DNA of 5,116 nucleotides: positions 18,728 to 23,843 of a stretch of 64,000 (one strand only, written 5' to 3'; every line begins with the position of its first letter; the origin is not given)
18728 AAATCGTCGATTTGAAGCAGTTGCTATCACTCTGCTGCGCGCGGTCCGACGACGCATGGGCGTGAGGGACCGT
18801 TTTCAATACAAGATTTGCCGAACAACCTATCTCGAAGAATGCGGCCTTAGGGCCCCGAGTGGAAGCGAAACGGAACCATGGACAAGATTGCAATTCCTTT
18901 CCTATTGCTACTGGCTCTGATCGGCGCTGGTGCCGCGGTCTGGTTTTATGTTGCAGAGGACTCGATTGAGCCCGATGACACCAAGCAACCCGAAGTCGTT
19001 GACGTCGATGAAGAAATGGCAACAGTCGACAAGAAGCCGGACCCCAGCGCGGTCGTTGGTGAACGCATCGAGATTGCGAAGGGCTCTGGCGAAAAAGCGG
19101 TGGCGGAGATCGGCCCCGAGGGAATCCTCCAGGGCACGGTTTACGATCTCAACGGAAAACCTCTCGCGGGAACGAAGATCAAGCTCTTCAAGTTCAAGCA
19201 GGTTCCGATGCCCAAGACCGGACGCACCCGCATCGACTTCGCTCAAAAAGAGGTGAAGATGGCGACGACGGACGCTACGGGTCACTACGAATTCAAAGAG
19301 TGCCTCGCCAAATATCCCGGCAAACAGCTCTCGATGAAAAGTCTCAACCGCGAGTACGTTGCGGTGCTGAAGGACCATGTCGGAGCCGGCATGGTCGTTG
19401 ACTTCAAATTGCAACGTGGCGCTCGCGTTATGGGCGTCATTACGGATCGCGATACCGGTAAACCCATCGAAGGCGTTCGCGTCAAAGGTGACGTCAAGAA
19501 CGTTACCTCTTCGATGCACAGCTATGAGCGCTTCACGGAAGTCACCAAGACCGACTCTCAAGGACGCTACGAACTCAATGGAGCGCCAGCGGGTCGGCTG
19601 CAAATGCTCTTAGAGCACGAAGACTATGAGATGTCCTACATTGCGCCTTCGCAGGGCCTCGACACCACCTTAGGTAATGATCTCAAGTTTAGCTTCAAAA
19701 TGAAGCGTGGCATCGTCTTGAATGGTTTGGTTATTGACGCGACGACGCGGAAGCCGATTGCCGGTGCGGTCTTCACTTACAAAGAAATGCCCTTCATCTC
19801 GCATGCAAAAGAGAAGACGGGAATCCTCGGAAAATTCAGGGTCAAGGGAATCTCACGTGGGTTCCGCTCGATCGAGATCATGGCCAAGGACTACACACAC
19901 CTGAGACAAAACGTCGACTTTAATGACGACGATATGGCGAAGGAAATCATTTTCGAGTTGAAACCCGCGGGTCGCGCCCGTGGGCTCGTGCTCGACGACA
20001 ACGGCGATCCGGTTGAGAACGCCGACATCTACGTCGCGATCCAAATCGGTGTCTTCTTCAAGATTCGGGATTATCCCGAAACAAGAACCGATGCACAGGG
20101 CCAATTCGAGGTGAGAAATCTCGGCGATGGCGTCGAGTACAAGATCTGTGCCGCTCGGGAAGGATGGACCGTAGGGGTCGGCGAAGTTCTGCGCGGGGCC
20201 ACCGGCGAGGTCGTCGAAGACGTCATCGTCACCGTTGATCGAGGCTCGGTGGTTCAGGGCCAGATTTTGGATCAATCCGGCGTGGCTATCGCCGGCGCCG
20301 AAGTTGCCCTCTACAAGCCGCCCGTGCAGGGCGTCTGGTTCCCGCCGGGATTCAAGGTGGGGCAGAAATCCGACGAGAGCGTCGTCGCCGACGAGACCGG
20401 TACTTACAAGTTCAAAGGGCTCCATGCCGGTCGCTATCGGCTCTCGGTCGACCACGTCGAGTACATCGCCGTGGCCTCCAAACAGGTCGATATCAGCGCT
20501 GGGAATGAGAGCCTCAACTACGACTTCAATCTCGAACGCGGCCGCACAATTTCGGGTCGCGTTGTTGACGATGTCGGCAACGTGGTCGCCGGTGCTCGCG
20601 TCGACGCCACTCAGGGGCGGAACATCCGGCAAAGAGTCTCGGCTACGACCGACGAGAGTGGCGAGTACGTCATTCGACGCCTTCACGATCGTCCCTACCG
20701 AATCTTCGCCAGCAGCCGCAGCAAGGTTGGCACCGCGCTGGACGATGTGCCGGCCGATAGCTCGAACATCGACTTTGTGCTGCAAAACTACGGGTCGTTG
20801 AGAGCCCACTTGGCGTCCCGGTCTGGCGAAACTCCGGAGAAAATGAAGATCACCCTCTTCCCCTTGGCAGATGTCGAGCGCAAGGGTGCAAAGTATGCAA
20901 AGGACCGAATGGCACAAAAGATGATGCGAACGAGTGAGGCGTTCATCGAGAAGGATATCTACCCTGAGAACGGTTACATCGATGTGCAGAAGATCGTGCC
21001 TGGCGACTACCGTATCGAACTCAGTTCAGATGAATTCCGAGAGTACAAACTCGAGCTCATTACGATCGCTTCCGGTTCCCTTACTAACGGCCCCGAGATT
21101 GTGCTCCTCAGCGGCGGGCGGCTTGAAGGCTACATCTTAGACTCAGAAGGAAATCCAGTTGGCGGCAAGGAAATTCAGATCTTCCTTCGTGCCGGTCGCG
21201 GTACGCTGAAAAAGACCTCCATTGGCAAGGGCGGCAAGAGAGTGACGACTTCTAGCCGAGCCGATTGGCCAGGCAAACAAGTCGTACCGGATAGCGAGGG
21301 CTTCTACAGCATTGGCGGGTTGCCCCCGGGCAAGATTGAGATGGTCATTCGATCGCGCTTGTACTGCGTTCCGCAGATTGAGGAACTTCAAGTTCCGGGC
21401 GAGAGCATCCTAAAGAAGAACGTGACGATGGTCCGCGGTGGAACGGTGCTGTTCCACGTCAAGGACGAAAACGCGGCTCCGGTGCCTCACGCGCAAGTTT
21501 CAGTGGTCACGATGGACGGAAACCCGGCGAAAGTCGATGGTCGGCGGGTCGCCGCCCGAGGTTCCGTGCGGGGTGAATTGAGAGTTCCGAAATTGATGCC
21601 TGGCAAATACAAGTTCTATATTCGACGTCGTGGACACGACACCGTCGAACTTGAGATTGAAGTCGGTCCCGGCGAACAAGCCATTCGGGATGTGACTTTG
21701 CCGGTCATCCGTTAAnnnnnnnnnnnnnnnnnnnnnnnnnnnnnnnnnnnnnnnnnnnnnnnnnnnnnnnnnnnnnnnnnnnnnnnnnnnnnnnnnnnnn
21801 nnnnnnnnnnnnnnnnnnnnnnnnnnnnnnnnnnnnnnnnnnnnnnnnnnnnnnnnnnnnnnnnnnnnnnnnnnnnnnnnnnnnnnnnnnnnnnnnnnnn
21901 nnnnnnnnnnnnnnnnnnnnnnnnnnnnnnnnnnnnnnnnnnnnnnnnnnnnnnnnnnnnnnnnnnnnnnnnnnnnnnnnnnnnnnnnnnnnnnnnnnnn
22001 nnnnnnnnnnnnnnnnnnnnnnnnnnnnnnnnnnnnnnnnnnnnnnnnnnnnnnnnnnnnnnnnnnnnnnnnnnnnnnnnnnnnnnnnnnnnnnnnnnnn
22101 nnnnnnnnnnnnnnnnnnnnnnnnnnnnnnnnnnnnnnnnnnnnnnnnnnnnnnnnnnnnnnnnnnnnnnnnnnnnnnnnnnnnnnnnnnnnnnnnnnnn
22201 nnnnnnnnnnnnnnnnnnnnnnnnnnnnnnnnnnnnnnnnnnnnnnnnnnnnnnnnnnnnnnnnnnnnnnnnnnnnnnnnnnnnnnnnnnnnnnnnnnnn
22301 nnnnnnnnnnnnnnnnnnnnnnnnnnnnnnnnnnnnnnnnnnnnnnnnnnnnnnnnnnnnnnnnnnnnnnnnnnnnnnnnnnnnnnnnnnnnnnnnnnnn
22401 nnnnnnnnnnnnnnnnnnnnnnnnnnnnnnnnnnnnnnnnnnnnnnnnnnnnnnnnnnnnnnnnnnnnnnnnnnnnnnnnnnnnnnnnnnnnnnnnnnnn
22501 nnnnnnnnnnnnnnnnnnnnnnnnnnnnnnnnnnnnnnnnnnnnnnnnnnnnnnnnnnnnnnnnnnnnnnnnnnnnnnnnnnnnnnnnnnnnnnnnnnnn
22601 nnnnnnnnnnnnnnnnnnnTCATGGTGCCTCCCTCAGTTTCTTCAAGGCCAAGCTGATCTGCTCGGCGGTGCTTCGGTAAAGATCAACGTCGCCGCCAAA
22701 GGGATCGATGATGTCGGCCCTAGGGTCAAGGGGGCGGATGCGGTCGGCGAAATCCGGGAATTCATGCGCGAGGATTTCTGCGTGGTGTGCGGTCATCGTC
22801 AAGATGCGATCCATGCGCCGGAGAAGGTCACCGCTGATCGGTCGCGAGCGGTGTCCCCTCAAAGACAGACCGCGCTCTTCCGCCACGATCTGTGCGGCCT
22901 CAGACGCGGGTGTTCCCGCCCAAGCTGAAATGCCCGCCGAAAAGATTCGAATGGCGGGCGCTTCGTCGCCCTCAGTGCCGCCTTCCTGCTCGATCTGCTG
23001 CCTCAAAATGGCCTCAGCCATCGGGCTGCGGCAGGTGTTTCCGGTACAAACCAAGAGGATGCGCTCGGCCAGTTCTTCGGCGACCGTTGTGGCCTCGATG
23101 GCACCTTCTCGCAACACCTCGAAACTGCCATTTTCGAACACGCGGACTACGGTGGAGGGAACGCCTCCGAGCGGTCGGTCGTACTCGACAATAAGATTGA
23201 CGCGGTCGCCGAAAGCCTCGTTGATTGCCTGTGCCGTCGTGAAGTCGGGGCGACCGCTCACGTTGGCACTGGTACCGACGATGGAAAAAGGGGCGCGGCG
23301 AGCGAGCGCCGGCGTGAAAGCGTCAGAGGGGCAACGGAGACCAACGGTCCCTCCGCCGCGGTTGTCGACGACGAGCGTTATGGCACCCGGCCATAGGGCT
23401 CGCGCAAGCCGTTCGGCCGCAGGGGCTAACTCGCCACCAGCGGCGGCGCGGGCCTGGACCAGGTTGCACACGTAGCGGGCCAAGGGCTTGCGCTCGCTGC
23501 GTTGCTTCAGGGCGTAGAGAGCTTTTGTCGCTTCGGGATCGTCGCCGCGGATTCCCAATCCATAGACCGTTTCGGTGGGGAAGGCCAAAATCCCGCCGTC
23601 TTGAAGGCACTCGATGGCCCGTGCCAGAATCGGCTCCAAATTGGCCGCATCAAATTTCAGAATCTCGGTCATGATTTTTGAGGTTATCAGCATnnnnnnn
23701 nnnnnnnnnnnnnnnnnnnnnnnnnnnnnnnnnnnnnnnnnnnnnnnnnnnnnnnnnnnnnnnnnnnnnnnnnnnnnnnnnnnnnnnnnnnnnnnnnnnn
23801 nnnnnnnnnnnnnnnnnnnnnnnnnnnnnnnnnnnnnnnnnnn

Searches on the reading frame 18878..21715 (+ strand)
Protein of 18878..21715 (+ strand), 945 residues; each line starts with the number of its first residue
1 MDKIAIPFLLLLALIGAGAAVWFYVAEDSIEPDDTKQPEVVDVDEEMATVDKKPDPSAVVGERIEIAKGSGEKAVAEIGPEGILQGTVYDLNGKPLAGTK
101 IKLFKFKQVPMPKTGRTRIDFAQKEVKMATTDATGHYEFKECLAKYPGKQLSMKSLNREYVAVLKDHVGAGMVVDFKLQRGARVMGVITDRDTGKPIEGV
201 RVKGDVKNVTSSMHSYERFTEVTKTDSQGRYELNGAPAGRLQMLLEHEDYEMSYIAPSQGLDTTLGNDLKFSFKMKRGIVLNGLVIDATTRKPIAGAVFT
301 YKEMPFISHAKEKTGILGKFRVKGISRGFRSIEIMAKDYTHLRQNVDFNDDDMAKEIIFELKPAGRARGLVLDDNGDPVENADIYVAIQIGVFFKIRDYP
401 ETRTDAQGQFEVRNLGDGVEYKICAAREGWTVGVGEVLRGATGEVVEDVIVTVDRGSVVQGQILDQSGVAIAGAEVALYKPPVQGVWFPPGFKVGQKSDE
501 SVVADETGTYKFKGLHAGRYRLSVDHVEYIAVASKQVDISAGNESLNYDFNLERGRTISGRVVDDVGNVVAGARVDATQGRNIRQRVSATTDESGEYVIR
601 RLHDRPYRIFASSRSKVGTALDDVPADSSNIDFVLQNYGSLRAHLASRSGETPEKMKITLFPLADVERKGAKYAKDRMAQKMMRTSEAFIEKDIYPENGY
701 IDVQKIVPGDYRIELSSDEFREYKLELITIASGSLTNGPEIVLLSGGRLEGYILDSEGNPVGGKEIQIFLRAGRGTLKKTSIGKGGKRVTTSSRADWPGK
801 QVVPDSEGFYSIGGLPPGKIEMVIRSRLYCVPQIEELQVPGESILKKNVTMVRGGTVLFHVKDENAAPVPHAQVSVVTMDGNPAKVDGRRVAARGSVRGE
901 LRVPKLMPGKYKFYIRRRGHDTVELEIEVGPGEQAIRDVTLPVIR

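Call 66: search_protein_families(library=pfam, proteins=[window:18878-21715:+], max_evalue=0.0001)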
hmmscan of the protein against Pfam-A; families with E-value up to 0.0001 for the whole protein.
window:18878-21715:+ (945 aa): 11 families
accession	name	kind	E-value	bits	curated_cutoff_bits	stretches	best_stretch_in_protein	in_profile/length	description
PF13620.12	CarboxypepD_reg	-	1.4e-64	214.8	32.3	4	459-552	2-81/82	Carboxypeptidase regulatory-like domain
PF13715.12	CarbopepD_reg_2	-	2.3e-26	92.1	32.2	0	498-552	24-76/88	CarboxypepD_reg-like domain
PF17802.7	SpaA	-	9.7e-17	61.4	23.1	0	465-522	9-56/91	Prealbumin-like fold domain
PF00775.27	Dioxygenase_C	-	2.1e-15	57.1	27.3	0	76-141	24-90/182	Dioxygenase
PF17210.9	SdrD_B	-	3e-14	53.6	29.7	0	496-536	37-76/112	SdrD B-like domain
PF02369.22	Big_1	-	9.2e-14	51.8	34.9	0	557-599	20-64/93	Bacterial Ig-like domain (group 1)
PF20598.4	DUF6795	-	1.5e-11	44.9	27.4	0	184-235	1-45/103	Domain of unknown function (DUF6795)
PF10670.15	DUF4198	-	1.5e-08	35.5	34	0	84-139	149-193/209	Domain of unknown function (DUF4198)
PF14686.12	fn3_3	-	1.1e-06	28.8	24.4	0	503-544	30-72/75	Polysaccharide lyase family 4, domain II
PF22902.2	NOMO1-like_9th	-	3.1e-05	24.1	27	0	398-431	28-61/75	BOS complex subunit NOMO1-like, beta sandwich domain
PF23193.1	NOMO_3rd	-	9.6e-05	22.8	27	0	202-248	41-87/120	NOMO third transthyretin-like domain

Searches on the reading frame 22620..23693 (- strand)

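Call 66: search_protein_families(library=pfam, proteins=[window:22620-23693:-], max_evalue=0.0001)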
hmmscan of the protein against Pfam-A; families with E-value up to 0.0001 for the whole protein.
window:22620-23693:- (357 aa): 2 families
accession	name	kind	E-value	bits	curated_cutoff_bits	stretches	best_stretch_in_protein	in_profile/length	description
PF01300.24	Sua5_yciO_yrdC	-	5e-42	143.8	25.1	1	29-197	2-178/178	Telomere recombination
PF01451.26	LMWPc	-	4.6e-27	95.4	23.2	1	212-353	1-143/144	Low molecular weight phosphotyrosine protein phosphatase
